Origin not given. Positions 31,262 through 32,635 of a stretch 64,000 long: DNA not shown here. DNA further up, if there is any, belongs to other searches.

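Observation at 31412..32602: AT-rich single-gene cassette: catalytically intact class III nucleotidyl cyclase fused to an unrecognised C-terminal domain (Pycsar-like or novel defence candidate)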

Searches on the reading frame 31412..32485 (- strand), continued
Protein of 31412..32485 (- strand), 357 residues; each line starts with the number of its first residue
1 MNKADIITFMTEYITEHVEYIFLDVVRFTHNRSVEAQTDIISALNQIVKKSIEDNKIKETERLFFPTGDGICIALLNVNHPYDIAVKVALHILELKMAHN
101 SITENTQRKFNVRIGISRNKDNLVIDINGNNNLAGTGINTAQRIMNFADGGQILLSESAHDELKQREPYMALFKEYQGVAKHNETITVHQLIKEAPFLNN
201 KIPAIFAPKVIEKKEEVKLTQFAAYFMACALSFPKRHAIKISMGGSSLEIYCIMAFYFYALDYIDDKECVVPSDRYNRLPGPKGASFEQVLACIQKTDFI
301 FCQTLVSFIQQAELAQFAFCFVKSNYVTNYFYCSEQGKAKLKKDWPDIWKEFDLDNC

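Call 45: search_protein_families(library=padloc, proteins=[L082:8646-9239:+, L082:9245-9952:+, L082:9974-10606:+, L082:10606-10992:+, L052:8633-9973:+], max_evalue=0.01)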
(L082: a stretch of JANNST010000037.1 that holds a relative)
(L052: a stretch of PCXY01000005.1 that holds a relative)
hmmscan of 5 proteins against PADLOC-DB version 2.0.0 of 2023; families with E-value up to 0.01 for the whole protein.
L082:8646-9239:+ (198 aa): 10 families
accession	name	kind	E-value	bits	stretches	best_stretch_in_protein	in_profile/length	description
PDLC02364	PycTM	-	5.8e-26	89.8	1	24-193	3-152/160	-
PDLC02363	PycTM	-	4.1e-20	70.2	1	24-193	3-152/154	-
PDLC02365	PycTM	-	4.4e-16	57.6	1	26-196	1-163/165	-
PDLC00700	Effector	-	4.8e-16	57.2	1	40-195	18-168/173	2TM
PDLC00678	Effector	-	6.6e-13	47.1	1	22-193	6-172/184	2TM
PDLC00711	Effector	-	1.1e-11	43.3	1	21-195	2-158/164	2TM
PDLC00691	Effector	-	5.7e-08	30.8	1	31-190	8-164/176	2TM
PDLC00668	Effector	-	2.9e-06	25.3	1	32-189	16-172/184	2TM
PDLC00692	Effector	-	0.00022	19.2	1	86-191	51-152/167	2TM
PDLC00685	Effector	-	0.00035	18.4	1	35-185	26-160/174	2TM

L082:9245-9952:+ (236 aa): 13 families
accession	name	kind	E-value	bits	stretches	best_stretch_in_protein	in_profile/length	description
PDLC02367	PycC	-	5.8e-53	177.6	1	2-225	2-217/226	-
PDLC00766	PycC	-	2.5e-37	126.5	1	2-224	2-220/232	Pycsar cyclase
PDLC02368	PycC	-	1.7e-26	91.2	1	11-233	13-230/234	-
PDLC02369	PycC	-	9.2e-23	79.1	1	6-218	8-214/248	-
PDLC00763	PycC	-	8.9e-17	59.3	1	8-218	16-231/268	Pycsar cyclase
PDLC02370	PycC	-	1.6e-10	38.9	1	46-148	85-191/340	-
PDLC00765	PycC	-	1.4e-09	35.6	1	84-199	303-415/477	Pycsar cyclase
PDLC00734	PycC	-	7e-09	33.3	1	68-197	214-345/374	Pycsar cyclase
PDLC00764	PycC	-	4.2e-07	27.2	1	44-147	95-205/449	Pycsar cyclase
PDLC00767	PycC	-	6.3e-06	23.7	1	47-145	96-199/337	Pycsar cyclase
PDLC02366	PycC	-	9e-06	22.9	1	103-179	114-186/486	-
PDLC00761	PycC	-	2.7e-05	21.2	1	45-146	107-213/438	Pycsar cyclase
PDLC00762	PycC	-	9.5e-05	19.4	1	104-179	119-191/508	Pycsar cyclase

L082:9974-10606:+ (211 aa): 3 families
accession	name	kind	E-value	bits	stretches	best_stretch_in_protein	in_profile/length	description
PDLC02369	PycC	-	0.00017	19.2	1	12-158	50-193/248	-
PDLC02367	PycC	-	0.0071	13.8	0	102-161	138-200/226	-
PDLC00763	PycC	-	0.0082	13.5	0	122-153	168-207/268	Pycsar cyclase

L082:10606-10992:+ (129 aa): 0 families

L052:8633-9973:+ (447 aa): 17 families
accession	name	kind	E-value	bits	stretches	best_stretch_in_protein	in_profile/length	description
PDLC04105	HerA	-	6.8e-21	72.4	2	234-407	377-526/576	-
PDLC04140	mad8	-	2.2e-20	71.4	1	37-429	15-312/314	mads_8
PDLC04106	HerA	-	1e-17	61.9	2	296-408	506-620/667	-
PDLC04103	HerA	-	2.2e-15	54.1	2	297-376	437-519/579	-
PDLC04102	HerA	-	6e-15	52.6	1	276-407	497-610/654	-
PDLC01055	HerA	-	1.8e-13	48.2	1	297-376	414-492/532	Type III coevolved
PDLC02188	HerA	-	2.4e-13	47.8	1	237-405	378-531/578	-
PDLC04100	HerA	-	2.9e-11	40.8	1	304-407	442-546/580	-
PDLC04098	HerA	-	3.4e-11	40.4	1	235-404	483-634/686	-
PDLC02185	HerA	-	7.8e-11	39.4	1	304-408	448-553/585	-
PDLC04104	HerA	-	1.6e-09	35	1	296-407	215-327/379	-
PDLC04097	HerA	-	3.2e-08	30.7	1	299-404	471-580/618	-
PDLC02684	DndH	-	8.5e-07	24.8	1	207-361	1526-1652/1715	DndH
PDLC02685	DndH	-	0.00057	15.7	1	200-364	1478-1621/1678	DndH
PDLC04101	HerA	-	0.0012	15.7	1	53-100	172-214/400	-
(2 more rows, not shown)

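Call 46: search_protein_families(library=pfam, proteins=[L082:8646-9239:+, L082:9245-9952:+, L082:9974-10606:+, L082:10606-10992:+, L052:8633-9973:+, L082:6468-7166:+], max_evalue=0.01)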
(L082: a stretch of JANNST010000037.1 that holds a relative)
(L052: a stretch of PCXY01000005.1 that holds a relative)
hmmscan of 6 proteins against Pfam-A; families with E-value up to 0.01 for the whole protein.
L082:8646-9239:+ (198 aa): 1 family
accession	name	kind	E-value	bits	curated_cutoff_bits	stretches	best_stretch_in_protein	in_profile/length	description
PF18967.5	PycTM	-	4.9e-12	46.6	27.2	1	84-181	7-105/107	Pycsar effector protein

L082:9245-9952:+ (236 aa): 0 families

L082:9974-10606:+ (211 aa): 1 family
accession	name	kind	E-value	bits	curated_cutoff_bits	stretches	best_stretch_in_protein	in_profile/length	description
PF00211.25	Guanylate_cyc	-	3.8e-11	43.4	21.9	1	12-154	12-156/183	Adenylate and Guanylate cyclase catalytic domain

L082:10606-10992:+ (129 aa): 0 families

L052:8633-9973:+ (447 aa): 7 families
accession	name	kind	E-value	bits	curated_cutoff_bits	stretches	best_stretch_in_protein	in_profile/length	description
PF01935.23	DUF87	-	4.3e-12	47.1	23.2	1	33-245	4-203/220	Helicase HerA, central domain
PF05707.18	Zot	-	1.7e-05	24.8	20.3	1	305-365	85-146/197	Zonular occludens toxin (Zot)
PF05729.18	NACHT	-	0.00025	21.3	26.7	0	50-75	1-26/167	NACHT domain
PF01580.24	FtsK_SpoIIIE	-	0.00045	20.2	24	0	273-348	153-220/221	FtsK/SpoIIIE family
PF13401.12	AAA_22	-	0.00087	20.1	27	0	49-73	5-29/130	AAA domain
PF00004.35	AAA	-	0.0011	19.8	21.2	0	298-359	57-124/131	ATPase family associated with various cellular activities (AAA)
PF05872.18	HerA_C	-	0.002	17.3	22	0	301-383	257-340/502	Helicase HerA-like C-terminal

L082:6468-7166:+ (233 aa): 2 families
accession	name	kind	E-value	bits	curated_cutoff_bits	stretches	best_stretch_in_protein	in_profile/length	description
PF13545.12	HTH_Crp_2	-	9.3e-14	51.6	27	1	145-211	1-69/70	Crp-like helix-turn-helix domain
PF00027.35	cNMP_binding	-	1.8e-05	25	27.5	1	30-110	7-86/89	Cyclic nucleotide-binding domain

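Call 52: search_protein_families(library=pfam, alignment_id=A3, max_evalue=0.00001)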
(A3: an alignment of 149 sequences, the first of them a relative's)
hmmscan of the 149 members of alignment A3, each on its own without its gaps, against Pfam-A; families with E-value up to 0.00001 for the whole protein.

A. member 1, L013:8875-9435:+ (187 aa): 0 families

B. families by the number of members that match (of 149 scanned): 129 families (the first 25 are shown)
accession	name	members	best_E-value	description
PF13847.12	Methyltransf_31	3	8.8e-15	Methyltransferase domain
PF00821.23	PEPCK_GTP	2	1e-78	Phosphoenolpyruvate carboxykinase C-terminal P-loop domain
PF13336.12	AcetylCoA_hyd_C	2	1e-52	Acetyl-CoA hydrolase/transferase C-terminal domain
PF05534.18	HicB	2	2.1e-23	HicB family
PF00156.33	Pribosyltran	2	2.8e-23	Phosphoribosyl transferase domain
PF08241.18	Methyltransf_11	2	1.4e-19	Methyltransferase domain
PF04055.27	Radical_SAM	2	4.8e-19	Radical SAM superfamily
PF13489.12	Methyltransf_23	2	4.8e-18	Methyltransferase domain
PF14518.11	Haem_oxygenas_2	2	1.2e-17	Iron-containing redox enzyme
PF13649.12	Methyltransf_25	2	1.8e-17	Methyltransferase domain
PF02550.21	AcetylCoA_hydro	2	6.7e-15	Acetyl-CoA hydrolase/transferase N-terminal domain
PF03070.21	TENA_THI-4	2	4.8e-13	TENA/THI-4/PQQC family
PF00903.31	Glyoxalase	2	4.7e-10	Glyoxalase/Bleomycin resistance protein/Dioxygenase superfamily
PF08242.18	Methyltransf_12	2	5.1e-10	Methyltransferase domain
PF14681.12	UPRTase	2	2.5e-06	Uracil phosphoribosyltransferase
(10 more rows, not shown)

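Call 53: search_protein_families(library=padloc, alignment_id=A3, max_evalue=0.00001)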
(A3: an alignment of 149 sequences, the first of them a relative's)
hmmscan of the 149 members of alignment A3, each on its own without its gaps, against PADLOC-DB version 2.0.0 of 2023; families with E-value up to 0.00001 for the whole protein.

A. member 1, L013:8875-9435:+ (187 aa): 0 families

B. families by the number of members that match (of 149 scanned): 37 families (the first 25 are shown)
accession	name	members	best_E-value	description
PDLC04134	mad2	2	2.3e-15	mads_2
PDLC02374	dGTPase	1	1.1e-73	-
PDLC04569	PDC-M30B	1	1.2e-31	-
PDLC04639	PDC-M41B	1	4.1e-30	-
PDLC04983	PDC-S26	1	2.3e-29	-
PDLC04937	PDC-S15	1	9.6e-28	-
PDLC04974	PDC-S26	1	4.9e-25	-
PDLC04135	mad3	1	9.3e-25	mads_3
PDLC04980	PDC-S26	1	1.4e-24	-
PDLC01495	PD_DExK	1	3.3e-21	"CAS-I,CAS-II,CAS-III,CAS-IV,CAS-V,CAS-VI; associated"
PDLC04938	PDC-S15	1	2.7e-19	-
PDLC04931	PDC-S15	1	9.1e-18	-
PDLC04940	PDC-S15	1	4.6e-13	-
PDLC04934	PDC-S15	1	2.2e-11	-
PDLC04976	PDC-S26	1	2.6e-11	-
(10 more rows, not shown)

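Call 54: find_encoding_contigs(protein=P0002, flank=6000, max_places=3)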
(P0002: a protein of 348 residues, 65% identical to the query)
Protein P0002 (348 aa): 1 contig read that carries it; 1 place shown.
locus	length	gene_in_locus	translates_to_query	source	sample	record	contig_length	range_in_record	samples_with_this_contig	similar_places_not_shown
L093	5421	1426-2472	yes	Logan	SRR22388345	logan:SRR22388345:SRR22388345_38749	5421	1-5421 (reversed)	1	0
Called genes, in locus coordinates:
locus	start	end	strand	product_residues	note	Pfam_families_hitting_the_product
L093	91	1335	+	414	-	PF12704:MacB_PCD, PF02687:FtsX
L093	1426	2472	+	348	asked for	PF00211:Guanylate_cyc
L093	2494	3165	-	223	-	PF13489:Methyltransf_23, PF13847:Methyltransf_31 (faint), PF08241:Methyltransf_11 (faint), PF08242:Methyltransf_12 (weak), PF13649:Methyltransf_25 (faint)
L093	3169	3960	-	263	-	-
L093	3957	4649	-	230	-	PF06508:QueC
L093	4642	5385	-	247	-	PF09837:DUF2064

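Call 70: list_cluster_members(proteins=[P0028, P0038, P0101, P0318, P0074, P0260, P0118, P0109])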
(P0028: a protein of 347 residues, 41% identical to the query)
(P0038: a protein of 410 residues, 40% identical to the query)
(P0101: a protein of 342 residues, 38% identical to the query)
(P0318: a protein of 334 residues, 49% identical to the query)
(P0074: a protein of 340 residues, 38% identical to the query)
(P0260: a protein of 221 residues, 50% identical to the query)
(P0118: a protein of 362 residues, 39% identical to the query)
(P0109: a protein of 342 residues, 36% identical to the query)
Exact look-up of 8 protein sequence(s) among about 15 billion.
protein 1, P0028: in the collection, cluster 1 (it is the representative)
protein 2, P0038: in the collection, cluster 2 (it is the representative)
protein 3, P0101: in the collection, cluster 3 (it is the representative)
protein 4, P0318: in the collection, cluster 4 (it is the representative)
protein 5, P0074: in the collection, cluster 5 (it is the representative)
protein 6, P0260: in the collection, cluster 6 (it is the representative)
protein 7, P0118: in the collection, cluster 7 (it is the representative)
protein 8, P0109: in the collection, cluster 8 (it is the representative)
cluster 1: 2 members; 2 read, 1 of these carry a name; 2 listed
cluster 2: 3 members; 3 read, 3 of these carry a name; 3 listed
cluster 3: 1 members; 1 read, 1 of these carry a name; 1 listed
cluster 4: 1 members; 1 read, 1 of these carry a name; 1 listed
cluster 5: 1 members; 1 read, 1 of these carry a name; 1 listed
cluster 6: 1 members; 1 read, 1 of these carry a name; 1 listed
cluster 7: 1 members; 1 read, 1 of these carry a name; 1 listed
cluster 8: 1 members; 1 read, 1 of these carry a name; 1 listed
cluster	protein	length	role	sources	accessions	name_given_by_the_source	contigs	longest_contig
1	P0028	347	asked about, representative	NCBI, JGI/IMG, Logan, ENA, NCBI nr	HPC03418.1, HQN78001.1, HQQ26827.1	MAG TPA: adenylate/guanylate cyclase domain-containing protein [Syntrophales bacterium] | adenylate/guanylate cyclase domain-containing protein [Syntrophales bacterium]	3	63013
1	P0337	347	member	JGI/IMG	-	-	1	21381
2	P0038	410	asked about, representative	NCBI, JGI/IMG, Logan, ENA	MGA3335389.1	MAG: adenylate/guanylate cyclase domain-containing protein [Terracidiphilus sp.] | class 3 adenylate cyclase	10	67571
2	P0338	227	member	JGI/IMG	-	hypothetical protein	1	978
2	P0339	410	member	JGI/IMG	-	class 3 adenylate cyclase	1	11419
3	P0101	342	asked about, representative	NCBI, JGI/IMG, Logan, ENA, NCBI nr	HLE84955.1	MAG TPA: adenylate/guanylate cyclase domain-containing protein [Thermoanaerobaculia ... | adenylate/guanylate cyclase domain-containing protein [Thermoanaerobaculia bacterium]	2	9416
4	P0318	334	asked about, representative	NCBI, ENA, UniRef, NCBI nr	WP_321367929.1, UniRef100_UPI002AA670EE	adenylate/guanylate cyclase domain-containing protein [uncultured Draconibacterium sp.] | adenylate/guanylate cyclase domain-containing protein n=1 Tax=uncultured Draconibacterium ...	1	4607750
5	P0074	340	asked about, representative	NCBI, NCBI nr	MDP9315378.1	MAG: hypothetical protein M3R24_31700 [Chloroflexota bacterium] | hypothetical protein [Chloroflexota bacterium]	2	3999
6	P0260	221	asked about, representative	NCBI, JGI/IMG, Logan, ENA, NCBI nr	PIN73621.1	hypothetical protein COV20_05350 [Candidatus Woesearchaeota archaeon ... | MAG: hypothetical protein COV20_05350 [Candidatus Woesearchaeota archaeon ...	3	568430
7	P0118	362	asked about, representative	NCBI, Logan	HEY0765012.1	MAG TPA: adenylate/guanylate cyclase domain-containing protein [Pyrinomonadaceae ...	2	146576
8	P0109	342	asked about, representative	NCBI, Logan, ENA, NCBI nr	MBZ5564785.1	MAG: hypothetical protein LAP13_20480 [Acidobacteriia bacterium] | hypothetical protein [Terriglobia bacterium]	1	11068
